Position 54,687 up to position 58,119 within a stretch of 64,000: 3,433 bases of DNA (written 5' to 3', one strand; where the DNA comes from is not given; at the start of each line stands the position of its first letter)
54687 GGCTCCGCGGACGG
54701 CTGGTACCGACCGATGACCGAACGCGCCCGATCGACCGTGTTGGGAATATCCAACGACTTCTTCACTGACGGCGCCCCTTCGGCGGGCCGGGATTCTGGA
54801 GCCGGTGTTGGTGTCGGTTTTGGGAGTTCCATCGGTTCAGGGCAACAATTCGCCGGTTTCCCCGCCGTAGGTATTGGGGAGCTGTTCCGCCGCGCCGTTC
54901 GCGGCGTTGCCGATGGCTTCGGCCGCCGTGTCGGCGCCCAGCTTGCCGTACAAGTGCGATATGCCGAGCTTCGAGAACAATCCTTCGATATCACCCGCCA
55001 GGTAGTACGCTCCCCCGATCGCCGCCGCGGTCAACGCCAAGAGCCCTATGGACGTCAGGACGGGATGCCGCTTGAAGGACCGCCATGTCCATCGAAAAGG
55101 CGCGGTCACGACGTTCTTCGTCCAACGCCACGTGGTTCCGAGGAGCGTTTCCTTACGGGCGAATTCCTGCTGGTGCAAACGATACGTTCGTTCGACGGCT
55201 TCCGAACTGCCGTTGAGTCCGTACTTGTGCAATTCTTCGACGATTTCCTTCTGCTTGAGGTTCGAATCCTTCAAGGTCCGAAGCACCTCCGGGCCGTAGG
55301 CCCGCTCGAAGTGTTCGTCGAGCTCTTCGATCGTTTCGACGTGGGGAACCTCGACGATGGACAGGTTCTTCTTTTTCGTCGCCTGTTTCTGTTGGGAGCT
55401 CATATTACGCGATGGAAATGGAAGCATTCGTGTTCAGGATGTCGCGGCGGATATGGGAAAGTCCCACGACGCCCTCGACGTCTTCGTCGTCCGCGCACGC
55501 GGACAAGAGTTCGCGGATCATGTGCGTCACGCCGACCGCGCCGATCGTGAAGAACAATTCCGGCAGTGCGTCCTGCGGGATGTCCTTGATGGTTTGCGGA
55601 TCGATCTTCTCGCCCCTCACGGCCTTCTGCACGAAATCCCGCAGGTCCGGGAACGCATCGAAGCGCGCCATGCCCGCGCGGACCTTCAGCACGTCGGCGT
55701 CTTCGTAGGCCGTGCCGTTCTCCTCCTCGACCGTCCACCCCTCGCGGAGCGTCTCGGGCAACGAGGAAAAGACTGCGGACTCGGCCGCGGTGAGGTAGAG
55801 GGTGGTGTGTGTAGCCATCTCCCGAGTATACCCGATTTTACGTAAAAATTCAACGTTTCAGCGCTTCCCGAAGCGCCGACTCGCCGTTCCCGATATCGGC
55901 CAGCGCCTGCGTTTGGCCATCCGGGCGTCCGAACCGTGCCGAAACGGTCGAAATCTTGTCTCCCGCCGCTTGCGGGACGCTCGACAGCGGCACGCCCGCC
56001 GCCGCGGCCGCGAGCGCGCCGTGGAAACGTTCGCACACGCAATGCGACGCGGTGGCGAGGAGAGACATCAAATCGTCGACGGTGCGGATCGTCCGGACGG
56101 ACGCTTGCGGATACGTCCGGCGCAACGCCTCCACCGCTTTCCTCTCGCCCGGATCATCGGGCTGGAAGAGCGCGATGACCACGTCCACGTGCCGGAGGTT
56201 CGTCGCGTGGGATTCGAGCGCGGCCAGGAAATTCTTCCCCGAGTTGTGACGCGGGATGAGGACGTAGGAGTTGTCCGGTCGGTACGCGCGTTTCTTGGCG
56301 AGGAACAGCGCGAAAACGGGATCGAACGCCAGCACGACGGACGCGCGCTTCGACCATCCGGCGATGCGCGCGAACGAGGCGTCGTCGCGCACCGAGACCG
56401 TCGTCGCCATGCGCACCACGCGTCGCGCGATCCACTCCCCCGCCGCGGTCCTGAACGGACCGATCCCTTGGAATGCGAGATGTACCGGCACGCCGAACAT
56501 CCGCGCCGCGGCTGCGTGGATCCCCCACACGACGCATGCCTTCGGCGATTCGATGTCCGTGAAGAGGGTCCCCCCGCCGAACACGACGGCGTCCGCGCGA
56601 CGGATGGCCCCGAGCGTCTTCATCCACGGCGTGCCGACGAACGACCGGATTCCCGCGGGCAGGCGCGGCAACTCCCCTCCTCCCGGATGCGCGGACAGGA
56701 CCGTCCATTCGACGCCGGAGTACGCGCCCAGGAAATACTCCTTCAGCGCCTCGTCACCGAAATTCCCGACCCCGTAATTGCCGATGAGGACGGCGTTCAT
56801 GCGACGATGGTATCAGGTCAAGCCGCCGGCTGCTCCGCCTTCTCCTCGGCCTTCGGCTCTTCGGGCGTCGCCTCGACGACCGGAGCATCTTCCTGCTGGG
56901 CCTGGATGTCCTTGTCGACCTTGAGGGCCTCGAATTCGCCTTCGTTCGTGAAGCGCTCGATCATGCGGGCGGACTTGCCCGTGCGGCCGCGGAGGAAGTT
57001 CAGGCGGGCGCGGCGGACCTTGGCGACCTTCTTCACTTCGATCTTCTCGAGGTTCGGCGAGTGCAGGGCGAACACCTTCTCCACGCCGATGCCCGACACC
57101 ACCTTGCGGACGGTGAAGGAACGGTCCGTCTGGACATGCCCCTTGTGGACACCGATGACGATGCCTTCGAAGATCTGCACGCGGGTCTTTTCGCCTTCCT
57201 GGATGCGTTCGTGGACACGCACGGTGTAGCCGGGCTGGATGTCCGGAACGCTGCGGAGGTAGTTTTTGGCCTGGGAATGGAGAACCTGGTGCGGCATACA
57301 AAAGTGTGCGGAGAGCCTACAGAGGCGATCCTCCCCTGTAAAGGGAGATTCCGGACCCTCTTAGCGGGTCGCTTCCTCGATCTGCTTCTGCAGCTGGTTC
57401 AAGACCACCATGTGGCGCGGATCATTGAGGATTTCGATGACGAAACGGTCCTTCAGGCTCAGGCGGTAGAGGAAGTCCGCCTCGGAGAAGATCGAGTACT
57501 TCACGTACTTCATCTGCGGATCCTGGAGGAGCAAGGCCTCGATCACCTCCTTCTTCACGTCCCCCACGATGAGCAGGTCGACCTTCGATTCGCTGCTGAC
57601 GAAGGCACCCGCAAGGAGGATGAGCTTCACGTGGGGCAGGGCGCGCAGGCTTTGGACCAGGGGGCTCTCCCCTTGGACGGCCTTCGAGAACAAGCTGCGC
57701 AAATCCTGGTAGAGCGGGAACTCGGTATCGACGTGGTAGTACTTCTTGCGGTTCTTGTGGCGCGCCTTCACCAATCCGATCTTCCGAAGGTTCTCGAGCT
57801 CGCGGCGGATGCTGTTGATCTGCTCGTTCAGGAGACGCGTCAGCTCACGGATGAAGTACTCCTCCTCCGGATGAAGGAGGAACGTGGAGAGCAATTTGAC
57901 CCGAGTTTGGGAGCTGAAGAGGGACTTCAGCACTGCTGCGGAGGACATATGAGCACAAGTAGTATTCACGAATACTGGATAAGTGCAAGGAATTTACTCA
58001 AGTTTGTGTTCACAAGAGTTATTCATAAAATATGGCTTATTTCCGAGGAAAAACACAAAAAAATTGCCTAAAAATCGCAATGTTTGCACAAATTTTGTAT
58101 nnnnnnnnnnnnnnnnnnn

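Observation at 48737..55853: Leaderless three-gene operon ending in a 2031-aa orphan membrane protein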

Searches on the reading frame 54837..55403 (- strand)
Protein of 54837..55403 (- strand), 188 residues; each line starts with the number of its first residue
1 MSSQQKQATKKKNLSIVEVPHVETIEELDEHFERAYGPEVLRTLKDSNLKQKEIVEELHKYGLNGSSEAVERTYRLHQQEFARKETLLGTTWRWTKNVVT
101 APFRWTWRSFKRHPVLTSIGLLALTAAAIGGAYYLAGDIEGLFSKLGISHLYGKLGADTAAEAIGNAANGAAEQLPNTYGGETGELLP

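Call 6: search_protein_families(library=pfam, proteins=[window:54837-55403:-], max_evalue=1)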
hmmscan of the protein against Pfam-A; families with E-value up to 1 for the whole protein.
window:54837-55403:- (188 aa): 1 family
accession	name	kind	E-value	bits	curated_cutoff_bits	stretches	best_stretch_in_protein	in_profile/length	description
PF17017.11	zf-C2H2_aberr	-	0.24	12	27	1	18-56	47-85/172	Aberrant zinc-finger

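Call 7: search_protein_families(library=ncbifam, proteins=[window:54837-55403:-], max_evalue=1)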
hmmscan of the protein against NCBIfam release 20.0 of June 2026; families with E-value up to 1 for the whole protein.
window:54837-55403:- (188 aa): 0 families

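Call 25: search_protein_families(library=padloc, proteins=[window:54837-55403:-], max_evalue=1)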
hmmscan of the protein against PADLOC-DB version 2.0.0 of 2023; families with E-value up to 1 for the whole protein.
window:54837-55403:- (188 aa): 3 families
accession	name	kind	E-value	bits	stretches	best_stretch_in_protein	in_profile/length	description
PDLC01861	CARF3--CARF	-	0.005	14.2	1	4-79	135-212/260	-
PDLC02010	SAVED4--SAVED_LON_TM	-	0.0091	13.1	1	5-100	171-264/455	-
PDLC01159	CARF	-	0.043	10.8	1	5-80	174-248/456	"CARF, 2 TMs, fused to lon-like S16 protease"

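Call 26: search_protein_families(library=phrogs, proteins=[window:54837-55403:-], max_evalue=1)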
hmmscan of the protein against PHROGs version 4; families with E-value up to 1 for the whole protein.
window:54837-55403:- (188 aa): 1 family
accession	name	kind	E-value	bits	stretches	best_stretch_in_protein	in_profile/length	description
phrog_24554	-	unknown function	0.23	12.1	1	14-40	78-104/147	-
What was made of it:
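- On Any curated protein family (Pfam-A, NCBIfam, PADLOC, PHROGs): A, B and C have no significant hit in any of the four libraries (calls 6, 7, 25, 26).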

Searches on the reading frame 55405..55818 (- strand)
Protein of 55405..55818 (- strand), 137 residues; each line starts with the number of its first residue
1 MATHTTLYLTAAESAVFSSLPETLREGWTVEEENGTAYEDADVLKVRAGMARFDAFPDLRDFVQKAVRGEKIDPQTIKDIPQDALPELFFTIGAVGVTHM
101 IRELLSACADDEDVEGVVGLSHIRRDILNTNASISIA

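Call 6: search_protein_families(library=pfam, proteins=[window:55405-55818:-], max_evalue=1)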
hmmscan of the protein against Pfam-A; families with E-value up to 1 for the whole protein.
window:55405-55818:- (137 aa): 0 families

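Call 7: search_protein_families(library=ncbifam, proteins=[window:55405-55818:-], max_evalue=1)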
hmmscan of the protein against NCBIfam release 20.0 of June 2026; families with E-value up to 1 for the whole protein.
window:55405-55818:- (137 aa): 0 families

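Call 16: find_encoding_contigs(protein=window:55405-55818:-, flank=10000, max_places=6)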
Protein window:55405-55818:- (137 aa): no gene with exactly this product is on record in the collection.

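Call 25: search_protein_families(library=padloc, proteins=[window:55405-55818:-], max_evalue=1)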
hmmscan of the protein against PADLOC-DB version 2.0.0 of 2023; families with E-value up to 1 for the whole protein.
window:55405-55818:- (137 aa): 0 families

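Call 26: search_protein_families(library=phrogs, proteins=[window:55405-55818:-], max_evalue=1)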
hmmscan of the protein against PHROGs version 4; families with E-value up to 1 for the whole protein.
window:55405-55818:- (137 aa): 0 families

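Call 95: search_solved_structures(query=A7, max_evalue=10)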
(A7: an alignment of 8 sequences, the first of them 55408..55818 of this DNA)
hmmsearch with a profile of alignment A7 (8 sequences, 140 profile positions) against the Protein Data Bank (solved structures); distinct sequences matched with E-value up to 10: 141 (the best 60 are shown).
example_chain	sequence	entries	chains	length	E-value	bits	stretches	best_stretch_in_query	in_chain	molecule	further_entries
6hcs_A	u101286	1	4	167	0.0099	18.9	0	53-95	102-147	Calmodulin-1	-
6daf_A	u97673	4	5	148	0.011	18.8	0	53-96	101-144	Calmodulin-1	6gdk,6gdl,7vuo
9kui_C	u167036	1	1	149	0.011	18.8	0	53-96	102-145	Calmodulin-1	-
7l8v_A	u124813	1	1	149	0.016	18.3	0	36-94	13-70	Calmodulin-1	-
9kuz_C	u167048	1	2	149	0.017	18.2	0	53-96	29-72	Calmodulin-1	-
7nqc_A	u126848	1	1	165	0.017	18.1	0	53-96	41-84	Calmodulin-1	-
6dad_A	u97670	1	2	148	0.018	18.1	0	53-96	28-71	Calmodulin-1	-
9el6_C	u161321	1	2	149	0.018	18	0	53-96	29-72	Calmodulin-1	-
3wfn_B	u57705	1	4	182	0.022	17.8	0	53-98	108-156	Calmodulin, Sodium channel protein type 8 subunit alpha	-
8bd2_A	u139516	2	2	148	0.023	17.7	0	53-96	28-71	Calmodulin-3 | Calmodulin-1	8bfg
9kvo_C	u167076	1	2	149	0.023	17.7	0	53-96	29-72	Calmodulin-1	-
2f2o_A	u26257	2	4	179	0.023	17.7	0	53-96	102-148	Calmodulin fused with calmodulin-binding domain of calcineurin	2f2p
4e50_A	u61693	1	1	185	0.024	17.7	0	53-98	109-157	Calmodulin, Linker, IQ motif of Neurogranin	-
1k93_D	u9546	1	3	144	0.025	17.6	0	53-96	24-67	CALMODULIN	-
5dbr_A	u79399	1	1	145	0.025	17.6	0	53-96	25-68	Calmodulin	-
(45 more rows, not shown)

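Call 96: search_protein_families(library=pfam, alignment_id=A7, max_evalue=1)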
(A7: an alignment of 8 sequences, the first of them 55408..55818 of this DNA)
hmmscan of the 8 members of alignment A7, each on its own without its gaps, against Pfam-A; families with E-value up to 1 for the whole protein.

A. member 1, window:55408-55818:- (137 aa): 0 families

B. families by the number of members that match (of 8 scanned): 7 families
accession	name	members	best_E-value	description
PF10239.14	DUF2465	1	0.05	Protein of unknown function (DUF2465)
PF01517.23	HDV_ag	1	0.084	Hepatitis delta virus delta antigen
PF24965.1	TRS130_4HB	1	0.14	TRS130-like four helical bundle domain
PF07862.16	Nif11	1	0.15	Nif11 domain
PF19888.4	DUF6361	1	0.16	Family of unknown function (DUF6361)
PF18242.7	LupA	1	0.18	Legionella ubiquitin-specific protease A domain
PF11422.13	IBP39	1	0.18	Initiator binding protein 39 kDa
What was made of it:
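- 55405..55818 (-): Gene A: 137-aa acidic (net -12) soluble protein, the best-conserved small partner. Conserved motifs are NTTLYLT, L(R/K)EGW.VE.E, G(A/P) and R(H/R)..L. No Pfam or NCBIfam match (calls 6, 7, 96).
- On Any curated protein family (Pfam-A, NCBIfam, PADLOC, PHROGs): Eight A homologues have none better than E 0.05 (call 96).
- On EF-hand/calmodulin (protein A): No Pfam EF-hand hit (call 96).
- Closest known: Calmodulin and EF-hand light chains. Different: There is no Pfam EF-hand hit (call 96).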

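Call 97: search_solved_structures(query=A7, max_evalue=0.012, show_alignments=2)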
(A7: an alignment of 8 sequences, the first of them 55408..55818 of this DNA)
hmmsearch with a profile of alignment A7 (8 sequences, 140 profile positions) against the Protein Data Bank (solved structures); distinct sequences matched with E-value up to 0.012: 3.
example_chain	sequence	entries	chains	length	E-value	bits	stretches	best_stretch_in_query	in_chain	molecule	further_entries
6hcs_A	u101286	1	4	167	0.0099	18.9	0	53-95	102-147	Calmodulin-1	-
6daf_A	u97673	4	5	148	0.011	18.8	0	53-96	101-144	Calmodulin-1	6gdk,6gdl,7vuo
9kui_C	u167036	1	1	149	0.011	18.8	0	53-96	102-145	Calmodulin-1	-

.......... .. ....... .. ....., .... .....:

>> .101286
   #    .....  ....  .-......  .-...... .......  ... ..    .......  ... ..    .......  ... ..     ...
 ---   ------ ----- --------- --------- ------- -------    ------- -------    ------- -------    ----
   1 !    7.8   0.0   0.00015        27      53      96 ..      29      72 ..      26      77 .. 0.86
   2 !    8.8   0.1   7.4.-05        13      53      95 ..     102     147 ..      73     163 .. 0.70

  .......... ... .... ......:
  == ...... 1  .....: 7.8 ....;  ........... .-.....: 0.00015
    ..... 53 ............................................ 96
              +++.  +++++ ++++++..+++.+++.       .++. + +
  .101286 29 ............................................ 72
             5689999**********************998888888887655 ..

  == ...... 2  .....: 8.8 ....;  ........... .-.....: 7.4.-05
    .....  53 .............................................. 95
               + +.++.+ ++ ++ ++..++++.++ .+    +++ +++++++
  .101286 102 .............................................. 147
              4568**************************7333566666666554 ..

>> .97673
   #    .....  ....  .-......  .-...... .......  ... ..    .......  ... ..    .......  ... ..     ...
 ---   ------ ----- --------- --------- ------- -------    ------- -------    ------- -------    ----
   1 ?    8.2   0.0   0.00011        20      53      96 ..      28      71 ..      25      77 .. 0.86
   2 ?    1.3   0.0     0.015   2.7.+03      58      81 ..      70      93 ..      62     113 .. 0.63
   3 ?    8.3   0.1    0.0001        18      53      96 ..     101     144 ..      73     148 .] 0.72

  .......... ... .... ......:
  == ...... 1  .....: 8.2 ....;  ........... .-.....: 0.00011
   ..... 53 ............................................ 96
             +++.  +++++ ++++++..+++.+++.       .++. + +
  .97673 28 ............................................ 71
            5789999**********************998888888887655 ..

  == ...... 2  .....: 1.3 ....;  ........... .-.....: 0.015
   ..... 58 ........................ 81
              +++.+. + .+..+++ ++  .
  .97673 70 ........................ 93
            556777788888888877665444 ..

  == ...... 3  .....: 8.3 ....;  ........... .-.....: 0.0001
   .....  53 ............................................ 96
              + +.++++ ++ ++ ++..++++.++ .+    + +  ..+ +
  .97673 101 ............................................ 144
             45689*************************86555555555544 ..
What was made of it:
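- On EF-hand/calmodulin (protein A): Whole-sequence E is about 0.01, but it comes from two sub-threshold pieces (calls 95, 97).
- Closest known: Calmodulin and EF-hand light chains. Same: The profile weakly matches both calmodulin lobes over a helix-loop-helix segment (whole-sequence E about 0.01, calls 95, 97).
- Tried and rejected: Calmodulin-like A: kept only as a weak lead (call 97).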

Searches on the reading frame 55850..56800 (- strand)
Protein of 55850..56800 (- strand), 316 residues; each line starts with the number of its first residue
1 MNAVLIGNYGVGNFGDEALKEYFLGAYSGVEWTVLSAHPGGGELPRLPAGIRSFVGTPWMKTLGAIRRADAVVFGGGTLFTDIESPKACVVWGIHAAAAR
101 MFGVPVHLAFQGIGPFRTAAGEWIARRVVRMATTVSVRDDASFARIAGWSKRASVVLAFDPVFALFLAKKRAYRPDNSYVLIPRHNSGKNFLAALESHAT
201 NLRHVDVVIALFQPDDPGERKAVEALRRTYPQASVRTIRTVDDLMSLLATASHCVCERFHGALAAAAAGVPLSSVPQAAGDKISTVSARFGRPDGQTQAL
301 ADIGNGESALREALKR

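Call 21: search_protein_families(library=pfam, proteins=[window:55850-56800:-], max_evalue=0.001)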
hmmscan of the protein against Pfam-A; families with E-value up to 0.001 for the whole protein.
window:55850-56800:- (316 aa): 1 family
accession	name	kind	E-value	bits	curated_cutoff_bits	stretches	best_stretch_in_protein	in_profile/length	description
PF04230.19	PS_pyruv_trans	-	5.6e-21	76.1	25.3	1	13-271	1-272/280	Polysaccharide pyruvyl transferase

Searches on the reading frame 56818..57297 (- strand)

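Call 21: search_protein_families(library=pfam, proteins=[window:56818-57297:-], max_evalue=0.001)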
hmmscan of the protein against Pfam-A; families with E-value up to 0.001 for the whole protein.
window:56818-57297:- (159 aa): 1 family
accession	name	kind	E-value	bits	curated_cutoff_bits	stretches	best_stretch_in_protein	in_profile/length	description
PF01245.26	Ribosomal_L19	-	9.3e-36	122.6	22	1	10-114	8-110/111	Ribosomal protein L19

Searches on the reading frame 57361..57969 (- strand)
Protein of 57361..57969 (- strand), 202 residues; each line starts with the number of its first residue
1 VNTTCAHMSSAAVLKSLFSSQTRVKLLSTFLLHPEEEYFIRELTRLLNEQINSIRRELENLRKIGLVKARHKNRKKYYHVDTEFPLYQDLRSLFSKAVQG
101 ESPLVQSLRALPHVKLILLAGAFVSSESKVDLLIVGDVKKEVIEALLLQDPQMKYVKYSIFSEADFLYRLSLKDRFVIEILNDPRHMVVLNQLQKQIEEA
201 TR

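Call 21: search_protein_families(library=pfam, proteins=[window:57361-57969:-], max_evalue=0.001)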
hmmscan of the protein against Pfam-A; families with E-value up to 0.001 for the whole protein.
window:57361-57969:- (202 aa): 1 family
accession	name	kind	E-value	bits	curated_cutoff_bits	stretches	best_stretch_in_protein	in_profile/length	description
PF25212.1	HVO_A0114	-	6.8e-05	23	27.6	1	9-78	11-77/84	HVO_A0114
